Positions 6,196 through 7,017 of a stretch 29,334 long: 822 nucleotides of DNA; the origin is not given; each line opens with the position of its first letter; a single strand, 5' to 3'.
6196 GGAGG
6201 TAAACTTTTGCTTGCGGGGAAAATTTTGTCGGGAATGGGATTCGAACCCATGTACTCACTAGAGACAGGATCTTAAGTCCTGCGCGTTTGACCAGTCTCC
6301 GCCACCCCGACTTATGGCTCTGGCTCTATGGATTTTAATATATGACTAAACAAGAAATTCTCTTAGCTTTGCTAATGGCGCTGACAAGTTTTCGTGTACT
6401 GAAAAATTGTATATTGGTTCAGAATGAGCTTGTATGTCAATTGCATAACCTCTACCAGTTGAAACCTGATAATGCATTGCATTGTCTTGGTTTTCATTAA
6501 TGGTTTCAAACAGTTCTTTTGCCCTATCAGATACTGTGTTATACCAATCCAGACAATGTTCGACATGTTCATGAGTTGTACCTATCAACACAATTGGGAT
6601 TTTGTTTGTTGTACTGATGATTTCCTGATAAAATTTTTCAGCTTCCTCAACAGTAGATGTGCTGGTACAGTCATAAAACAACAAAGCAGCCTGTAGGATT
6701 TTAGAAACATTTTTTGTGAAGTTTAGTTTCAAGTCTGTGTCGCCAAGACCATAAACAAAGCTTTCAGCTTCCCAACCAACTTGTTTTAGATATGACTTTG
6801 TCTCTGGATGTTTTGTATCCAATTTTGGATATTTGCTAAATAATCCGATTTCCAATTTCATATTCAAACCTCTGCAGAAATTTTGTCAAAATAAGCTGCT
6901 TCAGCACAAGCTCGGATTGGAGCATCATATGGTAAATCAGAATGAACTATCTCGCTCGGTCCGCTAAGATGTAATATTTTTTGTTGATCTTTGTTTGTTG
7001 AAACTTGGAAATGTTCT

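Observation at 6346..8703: TFB co-transcribed with a SWIM zinc-finger protein and a Rab/Ras-like GTPase plus its P-loop-dead paralog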

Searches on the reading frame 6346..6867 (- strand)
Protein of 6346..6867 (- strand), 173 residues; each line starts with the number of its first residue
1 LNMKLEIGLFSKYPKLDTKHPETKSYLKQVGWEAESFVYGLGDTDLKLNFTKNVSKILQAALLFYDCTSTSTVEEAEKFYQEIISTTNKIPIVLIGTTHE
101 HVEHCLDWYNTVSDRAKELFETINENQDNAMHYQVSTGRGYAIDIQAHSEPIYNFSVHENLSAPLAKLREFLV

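Call 3: search_protein_families(library=pfam, proteins=[window:6346-6867:-], max_evalue=1)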
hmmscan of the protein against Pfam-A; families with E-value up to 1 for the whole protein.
window:6346-6867:- (173 aa): 7 families
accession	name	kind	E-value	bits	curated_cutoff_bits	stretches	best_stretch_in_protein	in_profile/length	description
PF00071.28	Ras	-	5.1e-05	23.3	21.6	1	52-100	66-115/162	Ras family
PF10501.15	Ribosomal_L50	-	0.0002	22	25.1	1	39-86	32-79/109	Ribosomal subunit 39S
PF02317.23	Octopine_DH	-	0.032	14.7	30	1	60-127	35-98/150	NAD/NADP octopine/nopaline dehydrogenase, alpha-helical domain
PF17182.10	OSK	-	0.036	13.8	27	1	35-98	24-81/202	OSK domain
PF00210.30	Ferritin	-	0.038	14.4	24.5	1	90-131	67-114/142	Ferritin-like domain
PF03709.21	OKR_DC_1_N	-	0.057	14.1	29.3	1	60-113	41-87/111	Orn/Lys/Arg decarboxylase, N-terminal domain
PF20168.4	PDS5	-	0.074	11.2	27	1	45-132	401-477/1053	Sister chromatid cohesion protein PDS5 protein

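Call 4: search_protein_families(library=ncbifam, proteins=[window:6346-6867:-], max_evalue=1)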
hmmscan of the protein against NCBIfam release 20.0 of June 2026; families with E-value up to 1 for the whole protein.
window:6346-6867:- (173 aa): 0 families

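Call 10: find_homologous_proteins(query=window:6346-6861:-)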
Query window:6346-6861:- (171 aa): 1 proteins with E <= 0.001 among 56 candidates.
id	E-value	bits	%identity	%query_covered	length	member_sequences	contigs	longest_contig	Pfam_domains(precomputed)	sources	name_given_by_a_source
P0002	4.1e-110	383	100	100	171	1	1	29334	-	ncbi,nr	ncbi:MAG: hypothetical protein GOU99_02285 [Candidatus Altiarchaeota archaeon]|nr:hypothetical prote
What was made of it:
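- Checked: NCBI also calls this protein at 171 aa (call 10).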

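Call 39: find_related_loci(query=A3, collection=metagenome_contigs, flank=6000)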
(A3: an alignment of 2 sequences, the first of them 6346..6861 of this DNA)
Query A3 (171 aa) in metagenome_contigs; peptide patterns used: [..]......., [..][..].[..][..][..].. (x = any residue, [..] = any of these).
600 stretches matched a pattern, but none encodes a relative of the query by tblastn (E <= 1e-3).

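Call 59: predict_structure(alignment_id=A6)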
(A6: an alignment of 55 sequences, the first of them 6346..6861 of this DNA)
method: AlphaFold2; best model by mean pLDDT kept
length: 171 residues; sequences in the alignment: 55
mean_pLDDT: 64.9   pTM: 0.62
mean pLDDT of the five models: 64.9, 63.8, 63.5, 63.3, 63.3
residues with pLDDT >= 90: 7; 70-90: 64; 50-70: 50; < 50: 50
segments of 3 or more residues with pLDDT < 50: 10-35, 39-44, 145-157
pLDDT, mean of each block of 10 residues (from residue 1): 53 43 35 44 51 81 88 89 88 80 60 79 78 72 49 47 66 62
secondary structure, 60 per line:
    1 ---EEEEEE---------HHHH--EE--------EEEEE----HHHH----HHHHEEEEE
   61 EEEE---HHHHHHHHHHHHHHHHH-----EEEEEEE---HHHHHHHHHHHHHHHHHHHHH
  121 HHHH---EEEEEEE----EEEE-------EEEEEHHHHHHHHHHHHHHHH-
elements in order: E4-9 H19-22 E35-39 H44-47 H52-55 E56-64 H68-84 E90-96 H100-124 E128-134 E139-142 E150-154 H155-170
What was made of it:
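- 6346..6861 (-): P-loop-less paralog (pseudo-GTPase) of 171 aa from ATG 6861, or 173 aa from TTG 6867. It keeps the G-domain core from beta4 to beta6 and alpha5, has no G1, G3 or G4, and has an AGAGGT SD. AF2 with an MSA: pLDDT 64.9 overall and 80-89 for the core (call 59).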

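Call 63: fold_search(model_id=the predicted structure, library=pdb)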
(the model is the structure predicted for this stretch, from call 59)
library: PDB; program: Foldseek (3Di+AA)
matches with E <= 10: 867; with E <= 0.001: 0
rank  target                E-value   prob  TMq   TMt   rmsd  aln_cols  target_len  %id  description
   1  1i2m_A                3.6e-03  0.95  0.37  0.38  10.1       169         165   18  RAN-RCC1-SO4 COMPLEX (released 2001-05-02)
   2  6vih_A                1.6e-02  0.87  0.41  0.38   8.9       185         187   17  The ligand-free structure of mouse RABL3 (released 2020-04-08)
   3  6y09_A                1.8e-02  0.97  0.45  0.44   5.8       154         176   13  Crystal structure of Atg16L in complex with GTP-bound Rab33B (Q92L) (released 2020-09-30)
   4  7mo0_A                2.0e-02  0.87  0.35  0.29  15.7       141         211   16  Crystal Structure of Nucleoporin NUP50 Ran-Binding Domain in Complex with Ran-GPPNHP (released 2022-06-15)
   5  7mo0_C                2.8e-02  0.82  0.38  0.32  15.1       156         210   17  Crystal Structure of Nucleoporin NUP50 Ran-Binding Domain in Complex with Ran-GPPNHP (released 2022-06-15)
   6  3ran_C                3.2e-02  0.97  0.35  0.30   4.7       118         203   16  CANINE GDP-RAN Q69L MUTANT (released 1998-12-02)
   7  9n85_C                3.2e-02  0.75  0.40  0.34  16.5       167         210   14  Cryo-EM structure of human importin beta:Ran-GTP:RanBP1 trimeric complex (released 2025-12-10)
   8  7mny_E                3.2e-02  0.63  0.34  0.29  18.8       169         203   14  Crystal Structure of Nup358/RanBP2 Ran-binding domain 3 in complex with Ran-GPPNHP (released 2022-06-15)
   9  4cz2_C                3.4e-02  0.95  0.46  0.45   5.2       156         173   13  Complex of human VARP-ANKRD1 with Rab32-GppCp. Selenomet derivative. (released 2014-06-04)
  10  6zay_A                3.4e-02  0.89  0.42  0.41   6.0       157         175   13  Crystal structure of Atg16L in complex with GDP-bound Rab33B (released 2020-09-30)
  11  7mnx_A                3.4e-02  0.75  0.40  0.34  17.2       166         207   14  Crystal Structure of Nup358/RanBP2 Ran-binding domain 2 in complex with Ran-GPPNHP (released 2022-06-15)
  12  6vij_A                3.6e-02  0.82  0.44  0.41   7.9       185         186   18  Crystal structure of mouse RABL3 in complex with GDP (released 2020-04-08)
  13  3ea5_C                3.8e-02  0.98  0.44  0.45   3.9       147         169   13  Kap95p Binding Induces the Switch Loops of RanGDP to adopt the GTP-bound Conformation: Implications for Nuclear Import (released 2008-10-21)
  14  9c40_A                3.8e-02  0.69  0.32  0.33   5.8       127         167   14  Crystal structure of GDP-bound KRAS G12D/V103Y: Suppressing G12D oncogenicity via second-site V103Y mutation (released 2025-10-08)
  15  7mnx_K                3.8e-02  0.69  0.38  0.33  17.2       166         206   14  Crystal Structure of Nup358/RanBP2 Ran-binding domain 2 in complex with Ran-GPPNHP (released 2022-06-15)
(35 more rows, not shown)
